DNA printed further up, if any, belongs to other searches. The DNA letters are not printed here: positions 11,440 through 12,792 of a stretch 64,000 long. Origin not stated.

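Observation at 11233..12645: Cold-shock-domain fused to a large uncharacterised domain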

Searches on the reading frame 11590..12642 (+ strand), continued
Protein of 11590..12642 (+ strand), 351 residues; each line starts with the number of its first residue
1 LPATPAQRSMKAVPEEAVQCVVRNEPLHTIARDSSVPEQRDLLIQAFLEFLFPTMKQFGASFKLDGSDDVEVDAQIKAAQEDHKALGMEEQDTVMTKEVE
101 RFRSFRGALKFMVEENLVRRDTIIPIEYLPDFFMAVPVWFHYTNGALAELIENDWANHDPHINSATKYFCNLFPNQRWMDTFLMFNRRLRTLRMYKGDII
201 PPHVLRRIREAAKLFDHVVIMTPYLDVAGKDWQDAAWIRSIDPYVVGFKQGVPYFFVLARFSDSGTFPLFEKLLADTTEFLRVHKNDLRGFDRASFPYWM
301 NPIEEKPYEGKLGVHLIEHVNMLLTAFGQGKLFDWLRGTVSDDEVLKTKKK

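Call 76: search_protein_families(library=pfam, alignment_id=A2, max_evalue=10)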
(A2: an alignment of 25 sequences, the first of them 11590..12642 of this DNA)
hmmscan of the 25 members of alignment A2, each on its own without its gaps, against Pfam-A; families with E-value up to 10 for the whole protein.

A. member 1, window:11590-12642:+ (351 aa): 1 family
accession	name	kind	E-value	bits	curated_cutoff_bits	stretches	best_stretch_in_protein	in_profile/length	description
PF16485.10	PLN_propep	-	0.039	14.2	28.1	1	199-211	3-15/43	Protealysin propeptide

B. families by the number of members that match (of 25 scanned): 14 families
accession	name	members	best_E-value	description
PF18844.6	baeRF_family2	1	0.031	Bacterial archaeo-eukaryotic release factor family 2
PF16485.10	PLN_propep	1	0.039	Protealysin propeptide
PF25567.1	TPR_SYO1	1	0.044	SYO1-like, TPR repeats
PF16989.10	T6SS_VasJ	1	0.056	Type VI secretion, EvfE, EvfF, ImpA, BimE, VC_A0119, VasJ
PF11203.13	EccE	1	0.098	Putative type VII ESX secretion system translocon, EccE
PF01389.23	OmpA_membrane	1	0.1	OmpA-like transmembrane domain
PF10123.14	Mu-like_Pro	1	0.12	Mu-like prophage I protein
PF07614.16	DUF1577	1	0.13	Protein of unknown function (DUF1577)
PF11657.13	Activator-TraM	1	0.15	Transcriptional activator TraM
PF21917.1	NMB0537_N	1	0.17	N-terminal region of NMB0537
PF17103.10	Stealth_CR4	1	0.18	Stealth protein CR4, conserved region 4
PF01012.27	ETF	1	0.18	Electron transfer flavoprotein domain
PF04548.22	AIG1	1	0.18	AIG1 family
PF03358.20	FMN_red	1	0.3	NADPH-dependent FMN reductase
